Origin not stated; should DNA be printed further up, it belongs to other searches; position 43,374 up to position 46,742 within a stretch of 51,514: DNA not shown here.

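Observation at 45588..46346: Three copies of a 72-nt GC-rich palindromic element inserted in-frame in leuS (RPE-like selfish DNA in a CDS)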

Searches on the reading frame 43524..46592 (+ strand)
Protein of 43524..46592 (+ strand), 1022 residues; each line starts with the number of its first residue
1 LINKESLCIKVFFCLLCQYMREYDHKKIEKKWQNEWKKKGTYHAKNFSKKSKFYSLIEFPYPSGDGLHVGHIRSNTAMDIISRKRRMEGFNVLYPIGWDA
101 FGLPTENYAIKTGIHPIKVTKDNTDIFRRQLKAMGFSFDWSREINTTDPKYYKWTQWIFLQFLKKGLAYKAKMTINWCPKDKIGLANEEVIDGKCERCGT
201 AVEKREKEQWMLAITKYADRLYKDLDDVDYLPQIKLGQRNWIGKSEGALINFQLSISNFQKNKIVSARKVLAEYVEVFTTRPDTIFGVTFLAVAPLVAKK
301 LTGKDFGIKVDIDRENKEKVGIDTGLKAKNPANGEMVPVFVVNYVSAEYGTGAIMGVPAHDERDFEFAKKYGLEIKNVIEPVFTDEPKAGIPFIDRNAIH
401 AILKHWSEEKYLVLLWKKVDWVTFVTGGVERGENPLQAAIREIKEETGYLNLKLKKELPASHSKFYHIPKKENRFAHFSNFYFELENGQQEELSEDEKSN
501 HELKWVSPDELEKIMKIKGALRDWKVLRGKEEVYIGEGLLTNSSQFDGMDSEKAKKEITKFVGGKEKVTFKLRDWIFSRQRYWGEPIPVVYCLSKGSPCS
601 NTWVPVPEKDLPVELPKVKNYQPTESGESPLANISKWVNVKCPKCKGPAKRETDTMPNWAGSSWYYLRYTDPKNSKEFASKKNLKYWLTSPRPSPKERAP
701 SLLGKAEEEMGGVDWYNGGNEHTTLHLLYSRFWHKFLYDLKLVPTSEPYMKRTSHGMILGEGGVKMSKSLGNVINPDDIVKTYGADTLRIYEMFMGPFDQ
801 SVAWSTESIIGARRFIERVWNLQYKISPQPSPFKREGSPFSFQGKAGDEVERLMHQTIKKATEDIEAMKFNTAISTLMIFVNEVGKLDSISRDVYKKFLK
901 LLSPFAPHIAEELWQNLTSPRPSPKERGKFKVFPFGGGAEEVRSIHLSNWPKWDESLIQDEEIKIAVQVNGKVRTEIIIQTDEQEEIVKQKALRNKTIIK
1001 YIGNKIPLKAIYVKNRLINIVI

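Call 9: find_encoding_contigs(protein=window:43524-46592:+, flank=10000, max_places=6)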
Protein window:43524-46592:+ (1022 aa): no gene with exactly this product is on record in the collection.

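Call 10: find_encoding_contigs(protein=window:43581-46592:+, flank=10000, max_places=6)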
Protein window:43581-46592:+ (1003 aa): 3 contigs read that carry it; 2 places shown.
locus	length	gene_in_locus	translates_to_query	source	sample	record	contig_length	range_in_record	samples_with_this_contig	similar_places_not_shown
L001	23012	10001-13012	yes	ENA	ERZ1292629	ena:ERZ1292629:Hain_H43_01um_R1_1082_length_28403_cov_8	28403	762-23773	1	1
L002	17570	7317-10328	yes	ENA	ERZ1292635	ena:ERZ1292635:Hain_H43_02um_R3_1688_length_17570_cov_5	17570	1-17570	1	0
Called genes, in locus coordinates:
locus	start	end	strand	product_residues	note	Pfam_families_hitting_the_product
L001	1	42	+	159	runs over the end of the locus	PF02502:LacAB_rpiB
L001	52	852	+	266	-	PF00459:Inositol_P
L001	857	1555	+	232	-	PF00834:Ribul_P_3_epim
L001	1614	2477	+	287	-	PF13292:DXP_synthase_N, PF00456:Transketolase_N, PF00676:E1_dh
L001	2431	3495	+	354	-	PF02779:Transket_pyr, PF02780:Transketolase_C, PF22613:Transketolase_C_1 (faint)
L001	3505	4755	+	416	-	PF01520:Amidase_3 (weak), PF01471:PG_binding_1 (weak)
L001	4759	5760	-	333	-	PF00294:PfkB, PF08543:Phos_pyr_kin (weak)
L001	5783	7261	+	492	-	PF00932:LTD, PF00801:PKD (weak), PF18911:PKD_4, PF00932:LTD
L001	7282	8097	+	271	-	PF01926:MMR_HSR1, PF02421:FeoB_N (weak), PF06071:YchF-GTPase_C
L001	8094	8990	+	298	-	PF03602:Cons_hypoth95 (weak)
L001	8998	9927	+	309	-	PF18920:DUF5671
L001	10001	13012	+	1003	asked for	PF00133:tRNA-synt_1, PF01406:tRNA-synt_1e (faint), PF09334:tRNA-synt_1g, PF13603:tRNA-synt_1_2, PF00293:NUDIX, PF00133:tRNA-synt_1, PF08264:Anticodon_1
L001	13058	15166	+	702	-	PF07719:TPR_2 (faint), PF13181:TPR_8 (faint), PF14559:TPR_19 (faint)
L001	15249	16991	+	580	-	PF03023:MurJ, PF01554:MatE (weak)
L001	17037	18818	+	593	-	PF00664:ABC_membrane, PF02463:SMC_N (faint), PF00005:ABC_tran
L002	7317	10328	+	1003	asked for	PF00133:tRNA-synt_1, PF01406:tRNA-synt_1e (faint), PF09334:tRNA-synt_1g, PF13603:tRNA-synt_1_2, PF00293:NUDIX, PF00133:tRNA-synt_1, PF08264:Anticodon_1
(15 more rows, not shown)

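Call 11: find_homologous_proteins(query=window:43581-46589:+, max_evalue=1e-50)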
Query window:43581-46589:+ (1003 aa): 8000 proteins with E <= 1e-50 among 8000 candidates; the best 120 are listed.
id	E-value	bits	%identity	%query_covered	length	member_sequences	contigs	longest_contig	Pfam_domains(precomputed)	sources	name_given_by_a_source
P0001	0.0e+0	1561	68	75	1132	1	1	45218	PF09334.18,PF04480.19,PF01406.26,PF08264.20,PF13603.13,PF00133.29,PF18741.8,PF00293.35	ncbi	-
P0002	0.0e+0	1547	67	100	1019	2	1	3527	PF09334.18,PF01406.26,PF08264.20,PF13603.13,PF01921.25,PF00133.29,PF00293.35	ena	-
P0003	0.0e+0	1544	68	100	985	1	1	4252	PF09334.18,PF01406.26,PF08264.20,PF13603.13,PF00133.29,PF00293.35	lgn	-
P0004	0.0e+0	1534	67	100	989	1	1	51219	PF09334.18,PF01406.26,PF08264.20,PF13603.13,PF00133.29,PF00293.35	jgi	jgi:leucyl-tRNA synthetase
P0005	0.0e+0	1508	64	75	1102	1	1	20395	PF09334.18,PF04480.19,PF01406.26,PF08264.20,PF13603.13,PF00133.29,PF18741.8,PF00293.35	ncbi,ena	-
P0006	0.0e+0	1504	68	100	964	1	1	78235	PF09334.18,PF01406.26,PF08264.20,PF13603.13,PF00133.29,PF00293.35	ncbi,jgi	ncbi:MAG: class I tRNA ligase family protein [Candidatus Paceibacterota bacterium]|jgi:leucyl-tRNA s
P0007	0.0e+0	1496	68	100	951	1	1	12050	PF09334.18,PF01406.26,PF08264.20,PF13603.13,PF00133.29,PF00293.35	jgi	-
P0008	0.0e+0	1487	69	100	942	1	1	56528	PF09334.18,PF01406.26,PF08264.20,PF13603.13,PF00133.29,PF00293.35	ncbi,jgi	ncbi:MAG: class I tRNA ligase family protein [Candidatus Paceibacterota bacterium]|jgi:leucyl-tRNA s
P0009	0.0e+0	1478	65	100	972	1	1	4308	PF09334.18,PF01406.26,PF08264.20,PF13603.13,PF00133.29,PF00293.35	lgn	-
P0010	0.0e+0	1467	66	100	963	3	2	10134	PF09334.18,PF01406.26,PF08264.20,PF13603.13,PF00133.29,PF00293.35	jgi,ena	-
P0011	0.0e+0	1454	66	100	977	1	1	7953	PF09334.18,PF01406.26,PF08264.20,PF13603.13,PF00133.29,PF00293.35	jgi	jgi:leucyl-tRNA synthetase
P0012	0.0e+0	1453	66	100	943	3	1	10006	PF09334.18,PF01406.26,PF08264.20,PF13603.13,PF00133.29,PF00293.35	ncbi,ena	ncbi:MAG: class I tRNA ligase family protein [Patescibacteria group bacterium]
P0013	0.0e+0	1448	66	100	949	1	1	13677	PF09334.18,PF01406.26,PF08264.20,PF13603.13,PF00133.29,PF00293.35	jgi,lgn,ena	-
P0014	0.0e+0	1447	66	100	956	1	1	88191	PF09334.18,PF01406.26,PF08264.20,PF13603.13,PF00133.29,PF00293.35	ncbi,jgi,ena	ncbi:MAG: class I tRNA ligase family protein [Candidatus Paceibacterota bacterium]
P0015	0.0e+0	1446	67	100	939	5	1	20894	PF09334.18,PF01406.26,PF08264.20,PF13603.13,PF00133.29,PF00293.35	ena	-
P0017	0.0e+0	1443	65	100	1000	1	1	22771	PF09334.18,PF01406.26,PF08264.20,PF13603.13,PF00133.29,PF00293.35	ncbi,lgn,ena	-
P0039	0.0e+0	1380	64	100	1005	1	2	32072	PF09334.18,PF01406.26,PF08264.20,PF13603.13,PF00133.29,PF00293.35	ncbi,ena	-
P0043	0.0e+0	1374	61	100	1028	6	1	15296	PF09334.18,PF08264.20,PF13603.13,PF00133.29,PF00293.35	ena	-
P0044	0.0e+0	1373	64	100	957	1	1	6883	PF09334.18,PF01406.26,PF08264.20,PF13603.13,PF00133.29,PF00293.35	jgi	jgi:leucyl-tRNA synthetase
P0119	0.0e+0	1280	60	100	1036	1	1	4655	PF09334.18,PF01406.26,PF08264.20,PF13603.13,PF00133.29,PF00293.35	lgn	-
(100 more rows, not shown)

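Call 33: find_encoding_contigs(protein=P0039, flank=10000, max_places=2)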
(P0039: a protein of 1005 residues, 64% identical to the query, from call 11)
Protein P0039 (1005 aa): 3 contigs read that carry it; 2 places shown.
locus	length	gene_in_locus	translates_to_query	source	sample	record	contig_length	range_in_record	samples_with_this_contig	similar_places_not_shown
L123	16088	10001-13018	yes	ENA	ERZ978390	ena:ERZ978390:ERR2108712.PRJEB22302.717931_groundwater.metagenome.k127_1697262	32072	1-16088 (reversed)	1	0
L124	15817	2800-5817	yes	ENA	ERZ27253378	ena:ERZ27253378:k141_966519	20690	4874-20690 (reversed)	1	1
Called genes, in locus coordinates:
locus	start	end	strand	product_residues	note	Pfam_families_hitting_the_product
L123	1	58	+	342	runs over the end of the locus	PF00044:Gp_dh_N, PF02800:Gp_dh_C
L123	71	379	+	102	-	PF05973:Gp49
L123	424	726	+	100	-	PF13744:HTH_37 (weak), PF13560:HTH_31 (weak), PF01381:HTH_3, PF12844:HTH_19 (weak), PF13443:HTH_26 (faint)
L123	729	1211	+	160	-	PF02502:LacAB_rpiB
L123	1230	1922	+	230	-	PF00834:Ribul_P_3_epim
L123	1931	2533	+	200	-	PF13292:DXP_synthase_N, PF00456:Transketolase_N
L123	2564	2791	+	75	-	PF00456:Transketolase_N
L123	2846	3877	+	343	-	PF02779:Transket_pyr, PF02780:Transketolase_C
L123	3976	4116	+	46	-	-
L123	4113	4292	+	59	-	-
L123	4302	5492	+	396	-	-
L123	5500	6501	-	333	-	PF00294:PfkB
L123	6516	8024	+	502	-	PF00932:LTD, PF00801:PKD (faint), PF18911:PKD_4 (weak), PF00932:LTD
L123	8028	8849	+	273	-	PF01926:MMR_HSR1, PF02421:FeoB_N, PF06071:YchF-GTPase_C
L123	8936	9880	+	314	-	PF18920:DUF5671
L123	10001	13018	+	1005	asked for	PF00133:tRNA-synt_1, PF01406:tRNA-synt_1e (faint), PF09334:tRNA-synt_1g, PF13603:tRNA-synt_1_2, PF00293:NUDIX, PF00133:tRNA-synt_1, PF09334:tRNA-synt_1g (weak), PF08264:Anticodon_1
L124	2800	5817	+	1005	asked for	PF00133:tRNA-synt_1, PF01406:tRNA-synt_1e (faint), PF09334:tRNA-synt_1g, PF13603:tRNA-synt_1_2, PF00293:NUDIX, PF00133:tRNA-synt_1, PF09334:tRNA-synt_1g (weak), PF08264:Anticodon_1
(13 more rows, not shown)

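Call 34: find_encoding_contigs(protein=P0119, flank=10000, max_places=2)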
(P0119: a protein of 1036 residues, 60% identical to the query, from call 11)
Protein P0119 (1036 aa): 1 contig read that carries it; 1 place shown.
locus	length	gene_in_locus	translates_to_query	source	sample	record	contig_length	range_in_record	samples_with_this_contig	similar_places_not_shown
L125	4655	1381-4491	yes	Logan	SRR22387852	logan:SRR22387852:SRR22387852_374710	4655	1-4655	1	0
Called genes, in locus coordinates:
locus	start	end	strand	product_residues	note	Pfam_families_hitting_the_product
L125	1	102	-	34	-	?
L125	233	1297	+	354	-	PF18920:DUF5671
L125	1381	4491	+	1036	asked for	PF00133:tRNA-synt_1, PF01406:tRNA-synt_1e (faint), PF09334:tRNA-synt_1g, PF13603:tRNA-synt_1_2, PF00293:NUDIX, PF00133:tRNA-synt_1, PF08264:Anticodon_1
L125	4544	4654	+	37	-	?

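Call 35: find_encoding_contigs(protein=P0043, flank=10000, max_places=2)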
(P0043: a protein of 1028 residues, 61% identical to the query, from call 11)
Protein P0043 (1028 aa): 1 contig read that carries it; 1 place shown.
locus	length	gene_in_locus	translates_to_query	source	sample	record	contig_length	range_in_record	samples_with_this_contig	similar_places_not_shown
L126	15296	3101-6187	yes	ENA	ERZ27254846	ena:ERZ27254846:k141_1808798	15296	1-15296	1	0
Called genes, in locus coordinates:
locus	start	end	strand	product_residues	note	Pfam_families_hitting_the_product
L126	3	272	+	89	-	?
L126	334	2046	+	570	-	PF00963:Cohesin (weak)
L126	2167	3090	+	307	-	PF18920:DUF5671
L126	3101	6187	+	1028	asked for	PF00133:tRNA-synt_1, PF09334:tRNA-synt_1g, PF13603:tRNA-synt_1_2, PF00293:NUDIX, PF00133:tRNA-synt_1, PF08264:Anticodon_1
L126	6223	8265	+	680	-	PF07719:TPR_2 (faint), PF13181:TPR_8 (faint), PF13428:TPR_14 (faint), PF14559:TPR_19 (faint)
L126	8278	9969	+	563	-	PF03023:MurJ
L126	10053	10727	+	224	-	-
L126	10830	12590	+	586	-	PF00664:ABC_membrane, PF00005:ABC_tran, PF02463:SMC_N (weak)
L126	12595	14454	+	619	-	PF00009:GTP_EFTU, PF03144:GTP_EFTU_D2, PF14492:EFG_III (faint), PF00679:EFG_C, PF06421:LepA_C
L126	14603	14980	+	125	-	PF04977:DivIC (weak)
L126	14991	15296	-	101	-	?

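Call 36: find_encoding_contigs(protein=P0008, flank=10000, max_places=1)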
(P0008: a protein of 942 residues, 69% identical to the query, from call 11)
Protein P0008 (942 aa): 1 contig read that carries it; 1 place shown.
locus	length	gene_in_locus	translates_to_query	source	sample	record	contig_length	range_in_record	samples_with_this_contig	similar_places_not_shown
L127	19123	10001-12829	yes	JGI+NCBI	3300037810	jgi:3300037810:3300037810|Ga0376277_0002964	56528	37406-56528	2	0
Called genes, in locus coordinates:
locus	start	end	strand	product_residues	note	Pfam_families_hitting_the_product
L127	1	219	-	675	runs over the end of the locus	PF00753:Lactamase_B, PF12706:Lactamase_B_2 (weak), PF22505:RNase_J_b_CASP, PF17770:RNase_J_C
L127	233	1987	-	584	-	PF00496:SBP_bac_5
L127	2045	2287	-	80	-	PF03840:SecG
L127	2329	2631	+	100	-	PF02583:Trns_repr_metal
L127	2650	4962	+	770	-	PF00403:HMA, PF00122:E1-E2_ATPase, PF00702:Hydrolase, PF12710:HAD (weak)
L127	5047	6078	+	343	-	PF00403:HMA (weak), PF13386:DsbD_2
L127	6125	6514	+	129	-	PF13473:Cupredoxin_1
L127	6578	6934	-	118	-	PF00072:Response_reg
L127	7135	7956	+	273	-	PF01926:MMR_HSR1, PF02421:FeoB_N (weak), PF06071:YchF-GTPase_C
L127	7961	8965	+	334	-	PF03602:Cons_hypoth95 (weak), PF10672:Methyltrans_SAM (weak)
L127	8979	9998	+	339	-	PF18920:DUF5671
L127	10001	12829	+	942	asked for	PF00133:tRNA-synt_1, PF01406:tRNA-synt_1e (faint), PF09334:tRNA-synt_1g, PF13603:tRNA-synt_1_2, PF00293:NUDIX, PF00133:tRNA-synt_1, PF08264:Anticodon_1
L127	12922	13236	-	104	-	-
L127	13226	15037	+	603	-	PF07719:TPR_2 (faint)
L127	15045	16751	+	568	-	PF03023:MurJ, PF01554:MatE (weak)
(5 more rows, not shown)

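Call 37: find_encoding_contigs(protein=P0003, flank=10000, max_places=1)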
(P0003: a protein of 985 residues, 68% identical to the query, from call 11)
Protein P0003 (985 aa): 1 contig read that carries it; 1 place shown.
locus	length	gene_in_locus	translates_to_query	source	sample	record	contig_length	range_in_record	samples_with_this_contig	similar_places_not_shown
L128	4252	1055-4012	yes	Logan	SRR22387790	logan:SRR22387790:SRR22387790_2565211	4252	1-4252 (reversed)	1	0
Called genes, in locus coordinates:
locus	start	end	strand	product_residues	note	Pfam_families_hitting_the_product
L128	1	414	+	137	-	?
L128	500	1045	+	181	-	-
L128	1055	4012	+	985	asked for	PF00133:tRNA-synt_1, PF01406:tRNA-synt_1e (faint), PF09334:tRNA-synt_1g, PF13603:tRNA-synt_1_2, PF00293:NUDIX, PF00133:tRNA-synt_1, PF08264:Anticodon_1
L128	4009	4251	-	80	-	?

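Call 38: find_encoding_contigs(protein=P0044, flank=10000, max_places=1)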
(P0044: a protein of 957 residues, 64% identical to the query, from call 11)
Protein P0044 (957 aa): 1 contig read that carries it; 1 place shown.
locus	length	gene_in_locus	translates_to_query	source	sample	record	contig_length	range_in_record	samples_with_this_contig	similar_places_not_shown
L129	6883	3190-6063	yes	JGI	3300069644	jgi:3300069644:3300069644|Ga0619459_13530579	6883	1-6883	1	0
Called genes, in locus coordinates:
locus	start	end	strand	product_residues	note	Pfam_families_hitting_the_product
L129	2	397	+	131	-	?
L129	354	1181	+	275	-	PF01926:MMR_HSR1, PF02421:FeoB_N (weak), PF06071:YchF-GTPase_C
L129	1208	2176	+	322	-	PF03602:Cons_hypoth95 (weak), PF10672:Methyltrans_SAM (weak)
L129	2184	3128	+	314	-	PF18920:DUF5671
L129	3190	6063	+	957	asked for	PF00133:tRNA-synt_1, PF01406:tRNA-synt_1e (faint), PF09334:tRNA-synt_1g, PF13603:tRNA-synt_1_2, PF00293:NUDIX, PF00133:tRNA-synt_1, PF08264:Anticodon_1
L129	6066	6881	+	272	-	?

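Call 54: predict_structure(alignment_id=A2)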
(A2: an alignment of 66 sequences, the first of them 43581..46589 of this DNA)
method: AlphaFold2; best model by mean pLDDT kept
length: 1003 residues; sequences in the alignment: 66
mean_pLDDT: 71.2   pTM: 0.51
mean pLDDT of the five models: 71.2, 70.4, 70.3, 65.1, 64.8
residues with pLDDT >= 90: 231; 70-90: 376; 50-70: 163; < 50: 233
segments of 3 or more residues with pLDDT < 50: 21-85, 110-127, 241-253, 641-709, 730-755, 778-785, 811-827, 910-921
pLDDT, mean of each block of 10 residues (from residue 1): 74 72 42 33 33 33 32 32 48 64 52 41 47 77 86 83 71 71 84 80 74 63 83 79 44 74 94 90 82 60 89 93 83 88 90 91 91 93 95 92 92 93 95 93 91 93 95 89 93 89 89 86 92 93 89 73 72 87 88 76 68 63 85 72 45 43 39 40 34 34 38 62 56 32 33 47 75 57 52 86 79 41 47 88 65 79 86 89 82 84 51 37 64 74 80 87 85 89 84 89 88
secondary structure, 60 per line:
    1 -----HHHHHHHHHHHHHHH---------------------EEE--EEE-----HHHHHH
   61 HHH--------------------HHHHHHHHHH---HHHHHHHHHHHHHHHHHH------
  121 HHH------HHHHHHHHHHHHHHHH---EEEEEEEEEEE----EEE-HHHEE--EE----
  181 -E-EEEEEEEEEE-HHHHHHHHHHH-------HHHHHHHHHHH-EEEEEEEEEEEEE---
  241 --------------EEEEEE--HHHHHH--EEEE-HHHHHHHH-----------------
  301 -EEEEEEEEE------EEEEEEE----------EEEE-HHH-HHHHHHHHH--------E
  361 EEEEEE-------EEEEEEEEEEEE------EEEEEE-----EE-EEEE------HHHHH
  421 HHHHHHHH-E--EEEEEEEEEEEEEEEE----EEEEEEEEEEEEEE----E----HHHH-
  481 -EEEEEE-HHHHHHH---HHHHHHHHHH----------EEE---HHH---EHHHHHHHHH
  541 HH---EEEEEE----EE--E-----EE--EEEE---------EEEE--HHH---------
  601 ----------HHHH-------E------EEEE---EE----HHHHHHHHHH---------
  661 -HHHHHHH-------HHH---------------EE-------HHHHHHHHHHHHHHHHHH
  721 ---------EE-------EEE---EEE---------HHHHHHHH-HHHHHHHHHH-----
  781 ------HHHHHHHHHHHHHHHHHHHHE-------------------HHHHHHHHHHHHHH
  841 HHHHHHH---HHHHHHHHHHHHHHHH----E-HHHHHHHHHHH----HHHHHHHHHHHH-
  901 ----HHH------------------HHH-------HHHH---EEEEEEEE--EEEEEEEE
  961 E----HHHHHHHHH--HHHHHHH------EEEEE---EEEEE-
elements in order (helices of 4 or more, strands of 3 or more residues): H6-20 E42-44 E47-49 H55-63 H84-93 H97-114 H130-145 E149-159 E164-166 E184-193 H195-205 H213-223 E225-237 E255-260 H263-268 E271-274 H276-283 E302-310 E317-323 E334-337 H343-351 E360-366 E374-385 E392-397 E406-409 H416-428 E433-448 E453-466 H476-479 E482-487 H489-495 H499-508 E519-521 H532-542 E546-551 E570-573 E583-586 H611-614 E629-632 H642-651 H662-668 H703-720 E739-741 E745-747 H757-764 H766-775 H787-806 H827-847 H851-866 H873-883 H888-899 H936-939 E943-950 E953-961 H966-974 H977-983 E990-994 E998-1002
